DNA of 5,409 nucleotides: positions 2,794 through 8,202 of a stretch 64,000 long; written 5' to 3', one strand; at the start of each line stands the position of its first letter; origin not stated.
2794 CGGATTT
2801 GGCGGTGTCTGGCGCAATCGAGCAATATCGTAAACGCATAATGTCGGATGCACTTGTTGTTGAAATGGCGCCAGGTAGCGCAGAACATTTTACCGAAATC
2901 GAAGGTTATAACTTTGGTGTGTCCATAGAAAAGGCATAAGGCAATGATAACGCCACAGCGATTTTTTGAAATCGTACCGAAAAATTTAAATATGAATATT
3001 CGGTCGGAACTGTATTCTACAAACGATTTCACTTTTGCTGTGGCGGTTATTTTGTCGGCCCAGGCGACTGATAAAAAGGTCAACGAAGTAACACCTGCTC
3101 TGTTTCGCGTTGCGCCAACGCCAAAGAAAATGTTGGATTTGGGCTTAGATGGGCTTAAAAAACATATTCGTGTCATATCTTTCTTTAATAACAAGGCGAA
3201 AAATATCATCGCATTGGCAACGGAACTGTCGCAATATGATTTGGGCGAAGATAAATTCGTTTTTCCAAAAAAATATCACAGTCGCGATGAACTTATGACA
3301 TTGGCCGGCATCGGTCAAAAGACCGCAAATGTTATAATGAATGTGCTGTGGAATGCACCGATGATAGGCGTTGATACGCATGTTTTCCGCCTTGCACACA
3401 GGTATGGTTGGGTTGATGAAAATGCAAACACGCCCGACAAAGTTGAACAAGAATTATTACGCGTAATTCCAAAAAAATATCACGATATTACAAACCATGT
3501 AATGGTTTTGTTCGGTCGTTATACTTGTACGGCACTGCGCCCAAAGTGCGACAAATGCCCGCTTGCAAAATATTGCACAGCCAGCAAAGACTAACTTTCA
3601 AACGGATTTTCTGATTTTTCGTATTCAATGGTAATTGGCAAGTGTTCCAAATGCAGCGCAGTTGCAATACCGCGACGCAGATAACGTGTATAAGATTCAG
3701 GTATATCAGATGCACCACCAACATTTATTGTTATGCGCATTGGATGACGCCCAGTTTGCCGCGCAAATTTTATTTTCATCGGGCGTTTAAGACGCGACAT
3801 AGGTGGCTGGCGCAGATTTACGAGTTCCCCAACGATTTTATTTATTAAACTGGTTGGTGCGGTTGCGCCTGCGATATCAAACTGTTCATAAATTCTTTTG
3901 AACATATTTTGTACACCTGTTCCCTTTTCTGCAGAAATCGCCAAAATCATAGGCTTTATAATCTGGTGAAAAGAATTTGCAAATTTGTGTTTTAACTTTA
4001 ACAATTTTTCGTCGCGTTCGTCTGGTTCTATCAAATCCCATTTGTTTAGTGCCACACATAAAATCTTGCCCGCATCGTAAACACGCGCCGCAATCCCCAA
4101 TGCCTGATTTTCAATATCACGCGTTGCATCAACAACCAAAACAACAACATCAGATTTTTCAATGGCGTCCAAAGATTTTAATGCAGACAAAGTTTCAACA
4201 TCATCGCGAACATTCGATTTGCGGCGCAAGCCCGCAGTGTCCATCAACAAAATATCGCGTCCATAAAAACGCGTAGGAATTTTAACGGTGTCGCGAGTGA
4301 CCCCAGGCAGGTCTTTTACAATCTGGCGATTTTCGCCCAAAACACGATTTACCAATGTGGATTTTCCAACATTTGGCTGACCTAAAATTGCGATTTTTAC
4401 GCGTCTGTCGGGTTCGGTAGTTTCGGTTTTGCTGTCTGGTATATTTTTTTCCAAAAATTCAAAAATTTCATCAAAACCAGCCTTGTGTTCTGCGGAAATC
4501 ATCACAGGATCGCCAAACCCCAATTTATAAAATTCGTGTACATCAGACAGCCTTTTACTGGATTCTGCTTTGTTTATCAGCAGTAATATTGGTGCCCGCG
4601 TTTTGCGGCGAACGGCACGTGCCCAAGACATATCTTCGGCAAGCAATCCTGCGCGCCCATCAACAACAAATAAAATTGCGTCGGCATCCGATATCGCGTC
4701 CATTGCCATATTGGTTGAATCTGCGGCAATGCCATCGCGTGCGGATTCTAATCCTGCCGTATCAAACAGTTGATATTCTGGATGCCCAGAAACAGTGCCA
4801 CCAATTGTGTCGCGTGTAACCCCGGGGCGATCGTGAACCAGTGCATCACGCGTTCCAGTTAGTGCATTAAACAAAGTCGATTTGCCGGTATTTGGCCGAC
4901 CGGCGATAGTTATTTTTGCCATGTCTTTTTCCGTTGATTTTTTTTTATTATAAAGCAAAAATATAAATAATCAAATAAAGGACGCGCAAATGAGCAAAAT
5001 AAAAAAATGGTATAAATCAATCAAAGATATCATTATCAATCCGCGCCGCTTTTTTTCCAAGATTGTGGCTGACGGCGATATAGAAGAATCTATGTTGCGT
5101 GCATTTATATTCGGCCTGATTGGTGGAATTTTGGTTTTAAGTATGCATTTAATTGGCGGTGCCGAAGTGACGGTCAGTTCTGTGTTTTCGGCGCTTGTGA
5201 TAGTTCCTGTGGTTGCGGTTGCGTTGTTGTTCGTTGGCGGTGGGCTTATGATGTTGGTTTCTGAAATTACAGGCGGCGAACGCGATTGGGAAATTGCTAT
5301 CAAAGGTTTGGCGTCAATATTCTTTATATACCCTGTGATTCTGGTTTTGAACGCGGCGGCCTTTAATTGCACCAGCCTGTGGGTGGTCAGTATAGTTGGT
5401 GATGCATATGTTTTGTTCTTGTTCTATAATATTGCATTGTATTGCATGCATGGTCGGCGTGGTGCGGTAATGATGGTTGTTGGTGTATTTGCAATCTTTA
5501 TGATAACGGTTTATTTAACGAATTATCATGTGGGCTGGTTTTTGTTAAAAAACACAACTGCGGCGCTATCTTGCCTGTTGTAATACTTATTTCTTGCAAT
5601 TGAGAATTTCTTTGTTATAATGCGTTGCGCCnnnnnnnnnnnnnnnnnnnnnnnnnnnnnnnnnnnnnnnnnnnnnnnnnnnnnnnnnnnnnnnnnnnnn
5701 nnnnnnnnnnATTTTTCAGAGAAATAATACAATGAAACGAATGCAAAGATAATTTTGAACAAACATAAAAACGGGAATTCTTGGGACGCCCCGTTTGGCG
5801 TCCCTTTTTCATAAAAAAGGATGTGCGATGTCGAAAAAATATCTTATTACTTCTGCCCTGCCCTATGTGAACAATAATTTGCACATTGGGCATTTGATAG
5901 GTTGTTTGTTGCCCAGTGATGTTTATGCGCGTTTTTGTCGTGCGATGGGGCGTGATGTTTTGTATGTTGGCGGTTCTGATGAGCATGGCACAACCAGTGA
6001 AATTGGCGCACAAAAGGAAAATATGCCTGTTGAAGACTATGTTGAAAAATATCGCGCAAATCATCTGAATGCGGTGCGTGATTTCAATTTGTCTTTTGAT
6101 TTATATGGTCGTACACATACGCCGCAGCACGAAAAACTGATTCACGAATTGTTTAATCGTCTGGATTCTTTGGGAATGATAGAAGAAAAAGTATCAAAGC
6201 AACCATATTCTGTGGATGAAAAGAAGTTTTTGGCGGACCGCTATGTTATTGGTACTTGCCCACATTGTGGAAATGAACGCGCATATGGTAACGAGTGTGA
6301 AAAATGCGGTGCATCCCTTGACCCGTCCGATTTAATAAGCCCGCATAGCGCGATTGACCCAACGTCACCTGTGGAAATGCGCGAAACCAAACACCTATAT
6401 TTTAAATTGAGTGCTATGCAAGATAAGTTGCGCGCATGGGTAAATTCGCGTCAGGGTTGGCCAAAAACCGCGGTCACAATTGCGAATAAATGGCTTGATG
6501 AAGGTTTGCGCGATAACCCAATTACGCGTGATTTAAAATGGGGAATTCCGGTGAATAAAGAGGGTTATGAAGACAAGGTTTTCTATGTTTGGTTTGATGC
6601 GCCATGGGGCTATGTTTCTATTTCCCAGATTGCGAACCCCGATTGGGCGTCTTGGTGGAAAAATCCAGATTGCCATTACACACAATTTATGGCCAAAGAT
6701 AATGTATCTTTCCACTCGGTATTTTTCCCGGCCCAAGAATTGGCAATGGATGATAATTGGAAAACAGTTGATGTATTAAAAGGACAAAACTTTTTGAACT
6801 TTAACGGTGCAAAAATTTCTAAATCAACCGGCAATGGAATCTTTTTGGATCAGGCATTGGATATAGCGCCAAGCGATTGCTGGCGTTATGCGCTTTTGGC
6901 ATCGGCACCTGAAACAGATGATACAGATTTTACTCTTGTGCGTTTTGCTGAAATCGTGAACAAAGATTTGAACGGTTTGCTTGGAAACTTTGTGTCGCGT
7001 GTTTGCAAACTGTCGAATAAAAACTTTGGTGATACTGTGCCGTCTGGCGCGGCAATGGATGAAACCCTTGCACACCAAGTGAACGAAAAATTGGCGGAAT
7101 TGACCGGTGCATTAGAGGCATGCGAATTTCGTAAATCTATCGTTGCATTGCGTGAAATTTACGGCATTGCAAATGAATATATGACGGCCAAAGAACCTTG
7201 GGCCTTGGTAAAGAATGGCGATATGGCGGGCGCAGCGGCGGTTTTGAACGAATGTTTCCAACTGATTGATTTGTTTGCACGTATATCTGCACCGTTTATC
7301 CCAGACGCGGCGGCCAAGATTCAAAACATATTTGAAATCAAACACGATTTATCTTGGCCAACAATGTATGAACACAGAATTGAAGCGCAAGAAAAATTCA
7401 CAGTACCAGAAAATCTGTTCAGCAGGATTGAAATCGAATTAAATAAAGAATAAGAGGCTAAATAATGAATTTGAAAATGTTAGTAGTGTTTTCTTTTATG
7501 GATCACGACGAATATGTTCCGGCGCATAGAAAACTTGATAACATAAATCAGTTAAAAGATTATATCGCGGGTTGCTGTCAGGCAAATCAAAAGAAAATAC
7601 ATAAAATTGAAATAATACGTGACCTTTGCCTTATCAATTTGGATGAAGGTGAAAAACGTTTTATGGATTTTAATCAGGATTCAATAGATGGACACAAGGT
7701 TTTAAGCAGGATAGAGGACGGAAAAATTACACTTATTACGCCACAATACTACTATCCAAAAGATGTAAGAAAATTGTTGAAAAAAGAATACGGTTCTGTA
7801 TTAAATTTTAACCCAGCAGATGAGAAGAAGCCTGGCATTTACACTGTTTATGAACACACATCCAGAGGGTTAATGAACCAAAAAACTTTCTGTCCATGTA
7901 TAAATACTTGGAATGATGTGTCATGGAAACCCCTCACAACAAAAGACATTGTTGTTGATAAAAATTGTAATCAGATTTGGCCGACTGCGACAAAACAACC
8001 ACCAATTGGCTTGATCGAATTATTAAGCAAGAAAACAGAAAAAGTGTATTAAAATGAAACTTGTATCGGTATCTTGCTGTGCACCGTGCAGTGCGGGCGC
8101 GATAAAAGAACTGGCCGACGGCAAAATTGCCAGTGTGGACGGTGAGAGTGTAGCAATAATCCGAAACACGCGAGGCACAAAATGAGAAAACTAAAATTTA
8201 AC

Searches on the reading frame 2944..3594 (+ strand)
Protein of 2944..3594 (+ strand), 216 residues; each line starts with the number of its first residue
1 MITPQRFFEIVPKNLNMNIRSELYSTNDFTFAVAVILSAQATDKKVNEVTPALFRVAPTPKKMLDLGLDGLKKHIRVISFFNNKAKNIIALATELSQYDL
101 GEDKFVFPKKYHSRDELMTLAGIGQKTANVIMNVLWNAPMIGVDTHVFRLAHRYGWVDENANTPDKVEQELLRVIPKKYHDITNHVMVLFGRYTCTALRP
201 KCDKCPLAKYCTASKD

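Call 53: find_encoding_contigs(protein=window:2944-3594:+, flank=10000, max_places=2)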
Protein window:2944-3594:+ (216 aa): 3 contigs read that carry it; 2 places shown.
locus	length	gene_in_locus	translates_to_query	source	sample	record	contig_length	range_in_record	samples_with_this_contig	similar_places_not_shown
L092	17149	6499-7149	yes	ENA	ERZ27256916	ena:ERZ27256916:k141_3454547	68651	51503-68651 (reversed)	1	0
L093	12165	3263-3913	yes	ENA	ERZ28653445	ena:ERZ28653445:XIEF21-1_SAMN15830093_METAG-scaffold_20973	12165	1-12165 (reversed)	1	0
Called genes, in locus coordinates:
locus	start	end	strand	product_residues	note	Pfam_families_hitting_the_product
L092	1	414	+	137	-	?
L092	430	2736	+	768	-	PF01588:tRNA_bind, PF03483:B3_4, PF03484:B5, PF17759:tRNA_synthFbeta, PF03147:FDX-ACB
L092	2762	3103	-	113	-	-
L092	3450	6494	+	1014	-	PF00133:tRNA-synt_1, PF09334:tRNA-synt_1g (faint), PF08264:Anticodon_1, PF19302:DUF5915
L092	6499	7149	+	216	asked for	PF00730:HhH-GPD, PF00633:HHH (weak)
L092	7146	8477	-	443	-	PF00071:Ras (faint), PF00350:Dynamin_N (faint), PF01926:MMR_HSR1, PF02421:FeoB_N, PF01926:MMR_HSR1, PF02421:FeoB_N, PF00009:GTP_EFTU, PF14714:KH_dom-like, +4 more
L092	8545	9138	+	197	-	-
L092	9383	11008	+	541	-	PF00133:tRNA-synt_1, PF09334:tRNA-synt_1g, PF19303:Anticodon_3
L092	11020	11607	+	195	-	-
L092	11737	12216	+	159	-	-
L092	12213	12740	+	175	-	PF02677:QueH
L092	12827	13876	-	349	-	PF06723:MreB_Mbl, PF00022:Actin, PF00012:HSP70, PF14450:FtsA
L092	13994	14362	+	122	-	PF00825:Ribonuclease_P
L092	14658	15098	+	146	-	PF00364:Biotin_lipoyl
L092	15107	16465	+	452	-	PF00289:Biotin_carb_N, PF02222:ATP-grasp, PF02786:CPSase_L_D2, PF07478:Dala_Dala_lig_C, PF02785:Biotin_carb_C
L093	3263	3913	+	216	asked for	PF00730:HhH-GPD, PF00633:HHH (weak)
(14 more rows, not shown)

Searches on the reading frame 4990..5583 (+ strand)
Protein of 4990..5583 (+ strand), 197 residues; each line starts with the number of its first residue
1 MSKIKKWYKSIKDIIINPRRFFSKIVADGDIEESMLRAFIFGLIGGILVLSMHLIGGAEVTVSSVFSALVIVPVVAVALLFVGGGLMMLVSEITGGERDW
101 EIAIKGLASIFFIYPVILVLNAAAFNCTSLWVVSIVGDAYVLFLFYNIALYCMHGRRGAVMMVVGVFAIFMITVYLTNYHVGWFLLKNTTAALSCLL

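Call 18: search_protein_families(library=pfam, proteins=[window:4990-5583:+], max_evalue=0.01)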
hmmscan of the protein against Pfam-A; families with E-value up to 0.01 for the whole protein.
window:4990-5583:+ (197 aa): 0 families

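Call 98: search_protein_families(library=pfam, proteins=[window:4990-5583:+], max_evalue=10)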
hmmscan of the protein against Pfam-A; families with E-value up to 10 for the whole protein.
window:4990-5583:+ (197 aa): 1 family
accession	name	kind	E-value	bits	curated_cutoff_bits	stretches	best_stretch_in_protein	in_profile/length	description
PF14093.11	DUF4271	-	3.1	8.1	29.7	1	29-152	46-170/206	Domain of unknown function (DUF4271)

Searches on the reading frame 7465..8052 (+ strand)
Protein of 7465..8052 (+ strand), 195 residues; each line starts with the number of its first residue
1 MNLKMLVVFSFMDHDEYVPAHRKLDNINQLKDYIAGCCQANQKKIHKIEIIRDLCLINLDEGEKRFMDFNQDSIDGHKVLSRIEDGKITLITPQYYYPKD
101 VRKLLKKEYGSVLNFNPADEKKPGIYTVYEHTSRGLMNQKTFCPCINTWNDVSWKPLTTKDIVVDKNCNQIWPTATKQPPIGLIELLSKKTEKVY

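Call 18: search_protein_families(library=pfam, proteins=[window:7465-8052:+], max_evalue=0.01)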
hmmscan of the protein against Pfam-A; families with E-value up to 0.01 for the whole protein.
window:7465-8052:+ (195 aa): 0 families

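Call 98: search_protein_families(library=pfam, proteins=[window:7465-8052:+], max_evalue=10)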
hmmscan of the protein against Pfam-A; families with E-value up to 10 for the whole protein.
window:7465-8052:+ (195 aa): 1 family
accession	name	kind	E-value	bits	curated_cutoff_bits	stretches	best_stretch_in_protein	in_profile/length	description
PF08454.17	RIH_assoc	-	0.072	13.5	28.5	1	27-55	68-96/99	RyR and IP3R Homology associated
